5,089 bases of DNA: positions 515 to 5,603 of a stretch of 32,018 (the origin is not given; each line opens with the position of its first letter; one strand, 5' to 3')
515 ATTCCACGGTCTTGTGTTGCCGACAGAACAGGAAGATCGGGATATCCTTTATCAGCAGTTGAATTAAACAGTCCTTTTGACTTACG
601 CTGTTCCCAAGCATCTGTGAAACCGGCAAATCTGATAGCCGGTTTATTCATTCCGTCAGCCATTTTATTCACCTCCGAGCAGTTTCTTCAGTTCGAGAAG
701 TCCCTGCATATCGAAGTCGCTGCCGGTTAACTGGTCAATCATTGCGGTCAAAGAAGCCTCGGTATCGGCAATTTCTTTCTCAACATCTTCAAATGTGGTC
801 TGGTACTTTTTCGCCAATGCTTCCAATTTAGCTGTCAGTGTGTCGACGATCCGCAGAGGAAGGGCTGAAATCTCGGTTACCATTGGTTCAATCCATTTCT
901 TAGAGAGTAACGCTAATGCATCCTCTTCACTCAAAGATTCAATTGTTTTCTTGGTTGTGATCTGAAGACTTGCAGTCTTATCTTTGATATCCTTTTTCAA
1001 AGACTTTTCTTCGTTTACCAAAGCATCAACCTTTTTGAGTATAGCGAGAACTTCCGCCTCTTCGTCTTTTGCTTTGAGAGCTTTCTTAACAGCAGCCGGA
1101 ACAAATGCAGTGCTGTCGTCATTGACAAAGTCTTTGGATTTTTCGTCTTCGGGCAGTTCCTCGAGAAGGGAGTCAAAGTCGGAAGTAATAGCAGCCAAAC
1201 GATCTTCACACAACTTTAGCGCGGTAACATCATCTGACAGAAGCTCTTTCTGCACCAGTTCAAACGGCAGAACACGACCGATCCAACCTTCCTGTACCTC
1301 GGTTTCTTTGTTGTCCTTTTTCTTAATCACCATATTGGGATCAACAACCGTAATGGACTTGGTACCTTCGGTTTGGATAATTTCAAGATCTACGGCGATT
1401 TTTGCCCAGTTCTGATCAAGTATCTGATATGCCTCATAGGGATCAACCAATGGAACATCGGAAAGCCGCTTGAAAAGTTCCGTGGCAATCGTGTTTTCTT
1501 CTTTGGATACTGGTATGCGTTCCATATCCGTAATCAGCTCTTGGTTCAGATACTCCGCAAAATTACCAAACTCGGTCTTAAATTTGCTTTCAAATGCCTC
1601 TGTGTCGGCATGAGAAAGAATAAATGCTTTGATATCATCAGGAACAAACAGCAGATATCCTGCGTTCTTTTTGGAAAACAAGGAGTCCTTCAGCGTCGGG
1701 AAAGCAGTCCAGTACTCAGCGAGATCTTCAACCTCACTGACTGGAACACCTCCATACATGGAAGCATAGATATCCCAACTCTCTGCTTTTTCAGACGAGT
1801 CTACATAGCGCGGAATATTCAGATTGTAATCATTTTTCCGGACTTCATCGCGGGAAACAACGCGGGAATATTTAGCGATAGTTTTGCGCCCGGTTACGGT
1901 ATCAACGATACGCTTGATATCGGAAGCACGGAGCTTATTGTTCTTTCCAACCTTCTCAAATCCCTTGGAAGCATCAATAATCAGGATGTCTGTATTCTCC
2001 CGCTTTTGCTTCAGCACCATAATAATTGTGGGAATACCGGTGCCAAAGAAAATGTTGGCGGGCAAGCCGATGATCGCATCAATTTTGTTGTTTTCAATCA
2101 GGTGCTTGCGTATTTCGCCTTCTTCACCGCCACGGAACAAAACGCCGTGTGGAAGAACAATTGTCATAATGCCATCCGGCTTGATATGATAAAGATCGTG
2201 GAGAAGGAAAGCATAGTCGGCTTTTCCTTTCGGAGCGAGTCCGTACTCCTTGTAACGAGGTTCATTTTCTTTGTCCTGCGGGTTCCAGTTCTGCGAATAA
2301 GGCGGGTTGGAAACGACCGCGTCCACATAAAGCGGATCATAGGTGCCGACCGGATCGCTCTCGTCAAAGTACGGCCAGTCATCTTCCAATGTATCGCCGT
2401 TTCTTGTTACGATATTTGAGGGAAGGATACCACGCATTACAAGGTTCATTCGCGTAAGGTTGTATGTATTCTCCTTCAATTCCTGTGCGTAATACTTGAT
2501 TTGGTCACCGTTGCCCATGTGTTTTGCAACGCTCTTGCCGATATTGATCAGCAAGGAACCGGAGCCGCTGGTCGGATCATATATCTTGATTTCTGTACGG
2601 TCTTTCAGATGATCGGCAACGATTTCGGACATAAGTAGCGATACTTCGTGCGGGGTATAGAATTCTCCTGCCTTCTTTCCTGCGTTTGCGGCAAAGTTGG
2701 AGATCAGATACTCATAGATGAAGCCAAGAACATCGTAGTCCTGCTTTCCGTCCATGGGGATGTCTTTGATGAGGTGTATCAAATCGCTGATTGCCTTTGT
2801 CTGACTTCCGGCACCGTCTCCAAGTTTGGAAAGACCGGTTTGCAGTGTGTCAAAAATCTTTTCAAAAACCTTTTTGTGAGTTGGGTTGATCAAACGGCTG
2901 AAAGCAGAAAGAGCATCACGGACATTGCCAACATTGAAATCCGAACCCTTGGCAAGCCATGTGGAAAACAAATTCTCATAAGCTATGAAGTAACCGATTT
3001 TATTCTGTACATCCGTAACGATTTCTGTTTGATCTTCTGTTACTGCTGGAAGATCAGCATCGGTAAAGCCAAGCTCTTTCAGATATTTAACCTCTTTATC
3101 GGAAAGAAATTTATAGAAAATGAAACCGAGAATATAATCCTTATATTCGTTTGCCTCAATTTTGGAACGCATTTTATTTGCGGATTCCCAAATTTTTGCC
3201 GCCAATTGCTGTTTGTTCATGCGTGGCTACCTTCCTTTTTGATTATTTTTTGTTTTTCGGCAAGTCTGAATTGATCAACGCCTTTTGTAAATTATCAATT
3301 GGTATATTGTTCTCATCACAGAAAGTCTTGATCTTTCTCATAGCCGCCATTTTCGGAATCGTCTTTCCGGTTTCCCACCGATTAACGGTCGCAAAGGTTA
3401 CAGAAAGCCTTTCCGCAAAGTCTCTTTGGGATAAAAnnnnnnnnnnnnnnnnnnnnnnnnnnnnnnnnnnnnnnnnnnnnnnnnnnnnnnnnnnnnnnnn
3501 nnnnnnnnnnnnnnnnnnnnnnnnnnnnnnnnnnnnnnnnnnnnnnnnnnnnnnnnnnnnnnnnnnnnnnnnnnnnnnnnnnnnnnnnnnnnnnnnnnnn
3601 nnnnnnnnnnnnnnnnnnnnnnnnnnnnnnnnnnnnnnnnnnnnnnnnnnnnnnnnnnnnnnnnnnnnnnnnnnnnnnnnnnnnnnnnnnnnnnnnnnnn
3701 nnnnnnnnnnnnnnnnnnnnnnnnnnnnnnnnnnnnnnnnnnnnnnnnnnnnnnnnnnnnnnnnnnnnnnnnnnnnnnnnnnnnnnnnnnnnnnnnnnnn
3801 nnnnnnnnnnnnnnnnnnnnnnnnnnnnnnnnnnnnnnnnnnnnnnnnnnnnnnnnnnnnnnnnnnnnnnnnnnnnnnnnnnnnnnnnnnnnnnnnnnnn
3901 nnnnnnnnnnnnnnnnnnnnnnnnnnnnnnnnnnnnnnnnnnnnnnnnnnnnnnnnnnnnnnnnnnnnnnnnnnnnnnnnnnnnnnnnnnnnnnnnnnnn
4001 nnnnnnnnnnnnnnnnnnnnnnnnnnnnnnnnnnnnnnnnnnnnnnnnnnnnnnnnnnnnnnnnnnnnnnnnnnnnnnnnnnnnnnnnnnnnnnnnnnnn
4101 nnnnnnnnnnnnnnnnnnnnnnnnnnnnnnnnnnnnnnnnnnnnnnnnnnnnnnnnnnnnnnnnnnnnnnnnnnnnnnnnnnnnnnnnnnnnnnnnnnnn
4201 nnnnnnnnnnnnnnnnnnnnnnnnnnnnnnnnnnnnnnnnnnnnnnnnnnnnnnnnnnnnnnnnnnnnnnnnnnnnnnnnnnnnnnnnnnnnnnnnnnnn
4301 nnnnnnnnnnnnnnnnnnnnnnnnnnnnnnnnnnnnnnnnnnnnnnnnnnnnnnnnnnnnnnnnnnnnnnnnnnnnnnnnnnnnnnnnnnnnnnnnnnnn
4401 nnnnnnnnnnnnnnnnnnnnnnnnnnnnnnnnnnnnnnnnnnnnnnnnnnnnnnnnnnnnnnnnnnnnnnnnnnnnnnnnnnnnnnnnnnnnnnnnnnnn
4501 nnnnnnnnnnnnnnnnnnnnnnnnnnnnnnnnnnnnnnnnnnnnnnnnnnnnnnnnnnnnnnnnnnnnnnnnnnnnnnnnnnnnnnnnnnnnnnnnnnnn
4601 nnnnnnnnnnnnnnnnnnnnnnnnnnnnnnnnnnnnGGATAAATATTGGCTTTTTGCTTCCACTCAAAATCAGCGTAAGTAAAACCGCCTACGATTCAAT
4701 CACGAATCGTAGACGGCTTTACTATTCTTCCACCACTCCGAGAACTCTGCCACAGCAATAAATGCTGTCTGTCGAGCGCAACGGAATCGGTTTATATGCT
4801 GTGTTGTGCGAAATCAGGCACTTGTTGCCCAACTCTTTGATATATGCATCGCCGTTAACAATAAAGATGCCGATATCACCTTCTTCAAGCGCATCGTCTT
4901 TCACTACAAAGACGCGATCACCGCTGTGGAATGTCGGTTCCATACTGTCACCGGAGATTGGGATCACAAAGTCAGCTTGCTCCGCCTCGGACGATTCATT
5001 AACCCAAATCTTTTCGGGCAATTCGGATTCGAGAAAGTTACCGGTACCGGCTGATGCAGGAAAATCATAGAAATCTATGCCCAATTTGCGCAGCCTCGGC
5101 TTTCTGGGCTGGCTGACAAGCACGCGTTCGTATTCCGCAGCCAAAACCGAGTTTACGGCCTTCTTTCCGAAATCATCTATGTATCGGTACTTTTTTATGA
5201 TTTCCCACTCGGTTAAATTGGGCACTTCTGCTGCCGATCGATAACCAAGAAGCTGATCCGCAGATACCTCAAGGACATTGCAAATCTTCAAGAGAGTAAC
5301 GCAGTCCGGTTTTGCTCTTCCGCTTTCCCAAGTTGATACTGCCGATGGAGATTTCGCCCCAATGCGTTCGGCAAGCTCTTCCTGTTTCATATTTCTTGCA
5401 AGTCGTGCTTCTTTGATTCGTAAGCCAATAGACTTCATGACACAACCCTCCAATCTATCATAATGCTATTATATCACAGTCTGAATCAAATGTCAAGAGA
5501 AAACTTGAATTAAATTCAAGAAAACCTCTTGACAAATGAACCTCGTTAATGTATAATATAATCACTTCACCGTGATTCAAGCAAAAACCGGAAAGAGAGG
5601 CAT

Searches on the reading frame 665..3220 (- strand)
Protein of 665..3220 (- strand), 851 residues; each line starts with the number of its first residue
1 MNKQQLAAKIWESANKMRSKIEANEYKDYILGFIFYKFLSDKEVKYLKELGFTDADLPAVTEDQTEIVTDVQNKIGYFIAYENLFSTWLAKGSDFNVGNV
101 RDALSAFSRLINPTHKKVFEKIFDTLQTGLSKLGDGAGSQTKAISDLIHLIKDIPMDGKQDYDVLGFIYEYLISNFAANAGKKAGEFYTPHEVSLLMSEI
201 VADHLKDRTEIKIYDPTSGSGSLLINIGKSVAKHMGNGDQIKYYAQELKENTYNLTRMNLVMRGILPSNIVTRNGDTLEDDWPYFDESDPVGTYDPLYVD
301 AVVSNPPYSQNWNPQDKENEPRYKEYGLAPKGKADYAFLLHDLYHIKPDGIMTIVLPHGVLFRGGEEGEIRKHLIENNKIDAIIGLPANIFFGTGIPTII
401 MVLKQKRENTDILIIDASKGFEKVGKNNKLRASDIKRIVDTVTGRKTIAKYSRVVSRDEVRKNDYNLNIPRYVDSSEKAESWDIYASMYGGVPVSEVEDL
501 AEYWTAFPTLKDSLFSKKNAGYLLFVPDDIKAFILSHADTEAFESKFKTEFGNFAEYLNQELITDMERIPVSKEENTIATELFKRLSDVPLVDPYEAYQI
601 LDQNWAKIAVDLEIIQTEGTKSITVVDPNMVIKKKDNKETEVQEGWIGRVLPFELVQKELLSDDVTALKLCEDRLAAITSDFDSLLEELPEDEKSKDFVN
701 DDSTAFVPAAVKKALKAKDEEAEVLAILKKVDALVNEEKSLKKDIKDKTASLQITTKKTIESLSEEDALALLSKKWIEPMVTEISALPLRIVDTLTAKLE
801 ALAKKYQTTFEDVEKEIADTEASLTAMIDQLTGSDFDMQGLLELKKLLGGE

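Call 65: search_protein_families(library=pfam, proteins=[window:665-3220:-], max_evalue=0.001)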
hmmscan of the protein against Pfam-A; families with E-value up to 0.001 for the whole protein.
window:665-3220:- (851 aa): 3 families
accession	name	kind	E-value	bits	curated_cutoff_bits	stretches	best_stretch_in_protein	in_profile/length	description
PF02384.22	N6_Mtase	-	2.8e-103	345.9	20.4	1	161-480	2-310/311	N-6 DNA Methylase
PF12161.14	HsdM_N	-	7.1e-15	56.3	24.5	1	6-121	1-110/135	HsdM N-terminal domain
PF07669.17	Eco57I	-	4.8e-09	37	25.3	1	298-391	74-171/171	Eco57I restriction-modification methylase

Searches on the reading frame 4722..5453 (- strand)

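Call 65: search_protein_families(library=pfam, proteins=[window:4722-5453:-], max_evalue=0.001)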
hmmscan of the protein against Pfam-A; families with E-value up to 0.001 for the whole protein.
window:4722-5453:- (243 aa): 5 families
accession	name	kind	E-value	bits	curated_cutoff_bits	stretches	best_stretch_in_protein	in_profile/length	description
PF00717.28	Peptidase_S24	-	3.2e-19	69.2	23.3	1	133-237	6-115/116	Peptidase S24-like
PF01381.28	HTH_3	-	1.6e-14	54.1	23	1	13-68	1-55/55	Helix-turn-helix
PF13560.12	HTH_31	-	8.2e-09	36.1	27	1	9-67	2-60/64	Helix-turn-helix domain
PF12844.13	HTH_19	-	7.2e-08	32.7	30.2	1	12-69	3-59/64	Helix-turn-helix domain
PF13443.12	HTH_26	-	4.6e-07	30.4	22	1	12-71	1-60/63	Cro/C1-type HTH DNA-binding domain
